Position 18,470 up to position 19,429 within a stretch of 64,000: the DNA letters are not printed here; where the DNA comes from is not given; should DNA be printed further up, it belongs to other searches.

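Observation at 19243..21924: Two phage-encoded TctC/Bug-family periplasmic solute-binding proteins flanking a divergent methyltransferase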

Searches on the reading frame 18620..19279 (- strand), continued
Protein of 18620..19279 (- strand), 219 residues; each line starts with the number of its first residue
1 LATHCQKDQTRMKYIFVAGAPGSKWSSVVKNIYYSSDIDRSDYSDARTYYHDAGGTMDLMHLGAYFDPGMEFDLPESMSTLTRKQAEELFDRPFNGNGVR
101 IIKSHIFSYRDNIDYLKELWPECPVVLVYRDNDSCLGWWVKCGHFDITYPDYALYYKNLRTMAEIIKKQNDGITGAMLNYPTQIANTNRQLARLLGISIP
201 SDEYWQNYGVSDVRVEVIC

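Call 106: search_protein_families(library=pfam, proteins=[L075:1472-2170:+, L075:2164-2712:+, L075:2652-3350:+, L075:3347-3895:+, L086:2898-3965:+, L086:1447-2901:+, L091:2949-4004:+, L086:199-894:+, L086:896-1447:+], max_evalue=0.1)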
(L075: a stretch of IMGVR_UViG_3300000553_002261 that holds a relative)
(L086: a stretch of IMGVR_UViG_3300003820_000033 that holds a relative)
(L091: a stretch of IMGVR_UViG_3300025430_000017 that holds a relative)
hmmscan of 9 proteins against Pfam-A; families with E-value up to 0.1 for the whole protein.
L075:1472-2170:+ (232 aa): 1 family
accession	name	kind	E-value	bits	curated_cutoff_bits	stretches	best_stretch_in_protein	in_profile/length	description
PF00268.27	Ribonuc_red_sm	-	6.7e-05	22.8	33.6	1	165-219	184-240/281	Ribonucleotide reductase, small chain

L075:2164-2712:+ (182 aa): 5 families
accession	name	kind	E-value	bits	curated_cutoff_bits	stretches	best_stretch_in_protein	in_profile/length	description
PF07722.19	Peptidase_C26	-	7e-17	62.4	20.5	1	59-167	84-219/219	Peptidase C26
PF00117.34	GATase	-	1.8e-12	47.8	22.8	1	35-171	26-176/190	Glutamine amidotransferase class-I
PF17124.11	ThiJ_like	-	0.0012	19.1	30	1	27-77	60-111/186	ThiJ/PfpI family-like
PF01174.25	SNO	-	0.012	15.9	27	1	45-95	28-83/188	SNO glutamine amidotransferase family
PF01965.30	DJ-1_PfpI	-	0.025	14.8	26.6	1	45-94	56-108/165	DJ-1/PfpI family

L075:2652-3350:+ (232 aa): 1 family
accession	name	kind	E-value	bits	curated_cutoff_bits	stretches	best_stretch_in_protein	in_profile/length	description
PF21101.3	YqgU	-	0.0025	17.6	27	1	57-167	96-201/264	YqgU-like 6-bladed beta propeller domain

L075:3347-3895:+ (182 aa): 0 families

L086:2898-3965:+ (355 aa): 2 families
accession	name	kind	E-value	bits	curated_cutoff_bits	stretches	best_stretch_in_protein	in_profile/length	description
PF13472.12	Lipase_GDSL_2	-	0.043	14.8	32.9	1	33-120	14-98/178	GDSL-like Lipase/Acylhydrolase family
PF03401.19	TctC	-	0.086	12.8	27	0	42-112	5-76/274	Tripartite tricarboxylate transporter family receptor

L086:1447-2901:+ (484 aa): 1 family
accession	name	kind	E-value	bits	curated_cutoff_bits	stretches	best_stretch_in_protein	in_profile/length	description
PF01970.21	TctA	-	2.6e-84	283.8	28.9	1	9-428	3-422/423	Tripartite tricarboxylate transporter TctA family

L091:2949-4004:+ (351 aa): 1 family
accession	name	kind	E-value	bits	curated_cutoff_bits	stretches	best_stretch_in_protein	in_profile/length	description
PF13472.12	Lipase_GDSL_2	-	0.018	16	32.9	1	29-117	14-99/178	GDSL-like Lipase/Acylhydrolase family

L086:199-894:+ (231 aa): 3 families
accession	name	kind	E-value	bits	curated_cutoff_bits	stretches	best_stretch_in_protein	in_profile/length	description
PF00268.27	Ribonuc_red_sm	-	0.0017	18.3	33.6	1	163-213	182-235/281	Ribonucleotide reductase, small chain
PF11583.14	AurF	-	0.0066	16.1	29.6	1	64-156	95-178/282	P-aminobenzoate N-oxygenase AurF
PF04305.20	DUF455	-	0.047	13.7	34.3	0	77-97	100-120/247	Protein of unknown function (DUF455)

L086:896-1447:+ (183 aa): 5 families
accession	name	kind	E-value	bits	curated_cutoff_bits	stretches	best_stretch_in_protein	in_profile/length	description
PF07722.19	Peptidase_C26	-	1.7e-15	57.8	20.5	2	115-166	165-219/219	Peptidase C26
PF00117.34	GATase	-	1.7e-11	44.6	22.8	1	17-169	6-175/190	Glutamine amidotransferase class-I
PF01965.30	DJ-1_PfpI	-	0.00045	20.5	26.6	1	41-96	51-110/165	DJ-1/PfpI family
PF01174.25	SNO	-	0.00083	19.7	27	1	49-100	32-88/188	SNO glutamine amidotransferase family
PF07685.20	GATase_3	-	0.061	13.4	27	1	45-109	35-103/196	CobB/CobQ-like glutamine amidotransferase domain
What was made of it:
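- Bug-1 is replaced by TctA plus a TctC-like protein in exactly the same slot (call 106).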

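Call 114: search_protein_families(library=ncbifam, proteins=[window:18620-19246:-, L086:1447-2901:+, L086:2898-3965:+], max_evalue=0.01)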
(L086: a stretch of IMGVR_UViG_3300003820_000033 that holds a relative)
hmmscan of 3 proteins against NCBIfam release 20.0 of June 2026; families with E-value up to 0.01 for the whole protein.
window:18620-19246:- (208 aa): 0 families

L086:1447-2901:+ (484 aa): 0 families

L086:2898-3965:+ (355 aa): 0 families
